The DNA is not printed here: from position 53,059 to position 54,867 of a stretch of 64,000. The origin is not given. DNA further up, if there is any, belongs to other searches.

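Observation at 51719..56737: AraC-linked operon: AurF-like di-iron oxygenase, group II PLP decarboxylase and a CysK/CysM-like synthase fused to glutaredoxin (candidate cryptic metabolite pathway)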

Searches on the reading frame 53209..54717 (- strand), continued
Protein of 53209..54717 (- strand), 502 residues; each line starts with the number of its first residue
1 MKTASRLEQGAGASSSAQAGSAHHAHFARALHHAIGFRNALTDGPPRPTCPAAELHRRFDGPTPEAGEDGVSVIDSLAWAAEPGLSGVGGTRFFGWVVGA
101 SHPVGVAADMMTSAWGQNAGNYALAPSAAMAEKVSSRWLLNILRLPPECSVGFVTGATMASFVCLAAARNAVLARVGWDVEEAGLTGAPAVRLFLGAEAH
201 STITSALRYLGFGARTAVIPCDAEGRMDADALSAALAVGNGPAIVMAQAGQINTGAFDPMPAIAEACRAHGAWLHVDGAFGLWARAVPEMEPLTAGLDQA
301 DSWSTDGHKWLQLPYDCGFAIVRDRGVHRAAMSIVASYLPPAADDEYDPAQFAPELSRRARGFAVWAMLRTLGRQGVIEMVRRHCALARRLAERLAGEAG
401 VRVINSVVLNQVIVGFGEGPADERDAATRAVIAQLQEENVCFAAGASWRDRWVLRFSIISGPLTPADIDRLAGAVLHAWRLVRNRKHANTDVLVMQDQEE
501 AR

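Call 32: search_protein_families(library=pfam, proteins=[L088:5079-5999:+, L087:7592-9655:+], max_evalue=0.01)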
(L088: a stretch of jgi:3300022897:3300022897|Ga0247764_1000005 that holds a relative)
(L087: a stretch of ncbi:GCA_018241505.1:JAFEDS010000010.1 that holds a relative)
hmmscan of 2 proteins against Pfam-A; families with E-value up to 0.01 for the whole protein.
L088:5079-5999:+ (306 aa): 4 families
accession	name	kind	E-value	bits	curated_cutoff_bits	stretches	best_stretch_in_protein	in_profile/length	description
PF07298.16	NnrU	-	3.2e-05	24.1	24.7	1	105-258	5-127/188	NnrU protein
PF04191.18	PEMT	-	0.00086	20.1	25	1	214-272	41-102/105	Phospholipid methyltransferase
PF04140.19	ICMT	-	0.0031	18.3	24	1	218-268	38-93/95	Isoprenylcysteine carboxyl methyltransferase (ICMT) family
PF06966.17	DUF1295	-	0.0073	16.3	20.4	1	194-283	135-235/235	Protein of unknown function (DUF1295)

L087:7592-9655:+ (687 aa): 0 families

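Call 60: search_solved_structures(query=window:53209-54717:-, max_evalue=1e-31, show_alignments=5)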
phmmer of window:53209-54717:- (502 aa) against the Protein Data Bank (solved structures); distinct sequences matched with E-value up to 1e-31: 5.
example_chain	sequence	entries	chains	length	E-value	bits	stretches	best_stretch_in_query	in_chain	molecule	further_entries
7xin_A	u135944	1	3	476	5.3e-40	140.8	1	43-472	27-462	DOPA decarboxylase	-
4obu_E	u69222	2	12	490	2.3e-36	128.8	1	89-406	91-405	Pyridoxal-dependent decarboxylase domain protein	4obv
6khn_A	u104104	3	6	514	1.6e-33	119.4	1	62-460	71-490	Tryptophan decarboxylase 1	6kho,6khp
4rit_B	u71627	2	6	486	2.9e-32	115.3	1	64-470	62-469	Pyridoxal-dependent decarboxylase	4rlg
6enz_A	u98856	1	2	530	9.5e-32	113.6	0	91-404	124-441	Acidic amino acid decarboxylase GADL1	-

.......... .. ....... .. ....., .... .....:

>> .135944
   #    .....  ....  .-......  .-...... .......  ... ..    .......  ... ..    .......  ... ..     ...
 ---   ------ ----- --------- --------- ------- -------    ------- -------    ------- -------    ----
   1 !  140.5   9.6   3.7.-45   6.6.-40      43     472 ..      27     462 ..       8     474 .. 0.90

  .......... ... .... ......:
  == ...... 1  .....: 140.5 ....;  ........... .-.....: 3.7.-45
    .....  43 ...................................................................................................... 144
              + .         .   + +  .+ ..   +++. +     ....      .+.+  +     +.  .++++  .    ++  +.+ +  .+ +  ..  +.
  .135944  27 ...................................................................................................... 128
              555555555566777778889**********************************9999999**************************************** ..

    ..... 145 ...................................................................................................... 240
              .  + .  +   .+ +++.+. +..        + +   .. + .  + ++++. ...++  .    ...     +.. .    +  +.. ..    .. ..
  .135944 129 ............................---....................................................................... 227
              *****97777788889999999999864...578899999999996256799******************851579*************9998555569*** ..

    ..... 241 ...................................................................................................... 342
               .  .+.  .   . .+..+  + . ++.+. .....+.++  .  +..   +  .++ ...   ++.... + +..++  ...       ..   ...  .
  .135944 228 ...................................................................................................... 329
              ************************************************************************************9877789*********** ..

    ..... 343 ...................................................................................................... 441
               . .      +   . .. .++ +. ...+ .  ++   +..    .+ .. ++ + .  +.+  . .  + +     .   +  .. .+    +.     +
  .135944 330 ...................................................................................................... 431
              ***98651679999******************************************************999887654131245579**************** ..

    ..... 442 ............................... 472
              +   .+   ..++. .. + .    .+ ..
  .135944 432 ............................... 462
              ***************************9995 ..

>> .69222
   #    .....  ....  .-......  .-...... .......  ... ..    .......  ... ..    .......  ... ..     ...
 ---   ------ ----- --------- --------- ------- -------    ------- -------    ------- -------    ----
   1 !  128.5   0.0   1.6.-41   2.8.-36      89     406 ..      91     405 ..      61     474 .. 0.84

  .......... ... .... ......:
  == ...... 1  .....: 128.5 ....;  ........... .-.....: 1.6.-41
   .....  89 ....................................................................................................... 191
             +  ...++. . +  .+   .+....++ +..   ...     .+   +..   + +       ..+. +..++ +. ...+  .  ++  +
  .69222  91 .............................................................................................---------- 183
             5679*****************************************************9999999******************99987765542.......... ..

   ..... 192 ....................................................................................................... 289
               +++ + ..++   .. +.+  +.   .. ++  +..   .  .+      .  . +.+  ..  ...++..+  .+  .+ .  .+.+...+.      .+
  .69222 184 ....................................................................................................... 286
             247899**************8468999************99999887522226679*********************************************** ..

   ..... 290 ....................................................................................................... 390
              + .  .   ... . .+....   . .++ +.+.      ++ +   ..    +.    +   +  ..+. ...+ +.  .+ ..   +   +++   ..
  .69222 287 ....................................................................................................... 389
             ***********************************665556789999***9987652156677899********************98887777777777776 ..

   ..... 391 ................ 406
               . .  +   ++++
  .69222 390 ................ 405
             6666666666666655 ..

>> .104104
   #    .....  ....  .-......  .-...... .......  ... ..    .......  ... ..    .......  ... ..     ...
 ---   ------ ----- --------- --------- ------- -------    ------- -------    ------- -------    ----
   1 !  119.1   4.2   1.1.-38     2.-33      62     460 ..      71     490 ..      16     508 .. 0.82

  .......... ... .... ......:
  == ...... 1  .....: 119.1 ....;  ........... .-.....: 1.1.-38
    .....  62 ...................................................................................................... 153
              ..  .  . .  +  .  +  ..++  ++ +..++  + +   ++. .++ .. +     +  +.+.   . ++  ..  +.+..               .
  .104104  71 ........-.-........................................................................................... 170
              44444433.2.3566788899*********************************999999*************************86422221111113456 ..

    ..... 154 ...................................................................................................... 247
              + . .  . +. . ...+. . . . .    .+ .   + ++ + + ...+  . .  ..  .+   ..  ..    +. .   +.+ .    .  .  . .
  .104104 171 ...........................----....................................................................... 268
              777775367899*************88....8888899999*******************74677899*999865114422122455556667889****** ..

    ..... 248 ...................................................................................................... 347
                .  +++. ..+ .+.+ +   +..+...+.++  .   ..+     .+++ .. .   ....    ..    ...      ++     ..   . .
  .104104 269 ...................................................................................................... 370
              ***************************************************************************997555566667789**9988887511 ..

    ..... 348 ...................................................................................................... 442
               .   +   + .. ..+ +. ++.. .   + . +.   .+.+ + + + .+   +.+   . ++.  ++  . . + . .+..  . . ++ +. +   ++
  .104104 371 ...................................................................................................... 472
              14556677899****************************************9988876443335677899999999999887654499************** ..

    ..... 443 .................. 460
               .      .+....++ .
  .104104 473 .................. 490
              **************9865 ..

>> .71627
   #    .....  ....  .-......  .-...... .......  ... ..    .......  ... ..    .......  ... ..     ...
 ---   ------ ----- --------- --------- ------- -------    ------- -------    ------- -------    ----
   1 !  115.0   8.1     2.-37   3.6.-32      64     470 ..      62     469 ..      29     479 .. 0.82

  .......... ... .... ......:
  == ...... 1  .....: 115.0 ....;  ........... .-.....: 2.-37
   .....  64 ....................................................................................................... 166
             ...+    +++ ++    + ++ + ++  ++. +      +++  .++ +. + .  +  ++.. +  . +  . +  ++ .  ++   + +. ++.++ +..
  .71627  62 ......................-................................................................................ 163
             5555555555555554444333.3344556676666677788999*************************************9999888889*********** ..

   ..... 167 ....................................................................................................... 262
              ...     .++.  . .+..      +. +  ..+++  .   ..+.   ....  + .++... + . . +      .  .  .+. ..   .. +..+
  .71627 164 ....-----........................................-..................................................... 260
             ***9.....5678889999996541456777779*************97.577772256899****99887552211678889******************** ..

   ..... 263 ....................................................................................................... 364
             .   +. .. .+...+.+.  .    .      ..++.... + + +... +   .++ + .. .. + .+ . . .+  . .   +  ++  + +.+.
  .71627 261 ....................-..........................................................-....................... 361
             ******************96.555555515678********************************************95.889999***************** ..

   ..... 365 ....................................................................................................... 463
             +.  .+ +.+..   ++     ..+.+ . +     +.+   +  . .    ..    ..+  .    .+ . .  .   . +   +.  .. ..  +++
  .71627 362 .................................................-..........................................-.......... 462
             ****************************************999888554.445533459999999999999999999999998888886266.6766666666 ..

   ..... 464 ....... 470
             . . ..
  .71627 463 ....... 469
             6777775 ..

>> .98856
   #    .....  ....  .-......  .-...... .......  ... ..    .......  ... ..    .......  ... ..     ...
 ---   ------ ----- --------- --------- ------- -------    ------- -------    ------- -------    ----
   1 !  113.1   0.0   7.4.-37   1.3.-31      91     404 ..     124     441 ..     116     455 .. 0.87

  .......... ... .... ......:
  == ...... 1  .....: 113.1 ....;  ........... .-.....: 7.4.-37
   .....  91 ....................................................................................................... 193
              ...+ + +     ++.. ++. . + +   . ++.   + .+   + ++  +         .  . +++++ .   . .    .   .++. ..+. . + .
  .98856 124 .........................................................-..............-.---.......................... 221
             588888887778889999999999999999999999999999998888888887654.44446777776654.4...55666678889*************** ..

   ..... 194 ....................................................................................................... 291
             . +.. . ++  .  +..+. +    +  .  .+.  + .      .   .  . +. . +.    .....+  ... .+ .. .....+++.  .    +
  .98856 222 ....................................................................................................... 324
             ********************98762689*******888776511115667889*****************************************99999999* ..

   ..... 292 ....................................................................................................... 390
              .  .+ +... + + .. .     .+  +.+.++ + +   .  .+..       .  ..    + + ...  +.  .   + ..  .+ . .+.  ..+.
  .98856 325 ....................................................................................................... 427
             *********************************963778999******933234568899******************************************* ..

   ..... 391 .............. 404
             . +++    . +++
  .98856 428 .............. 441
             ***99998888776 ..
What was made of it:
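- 53209..54717 (-): g2: group II PLP-dependent amino-acid decarboxylase, substrate unknown; its stop overlaps the g3 start (ATGA). The PLP-Lys (DGHKW), HST, HVDGAF and loop-Tyr (DDEYD) positions align (call 60).
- On Group II PLP-dependent decarboxylase (PF00282): DGHKW, AHST, HVDGAF and DDEYD align with the corresponding residues of 7xin, 4obu and 6khn (call 60).
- Tried and rejected: The CSAD selectivity motif could not be checked, because the CSAD alignments were not among the five shown (call 60).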
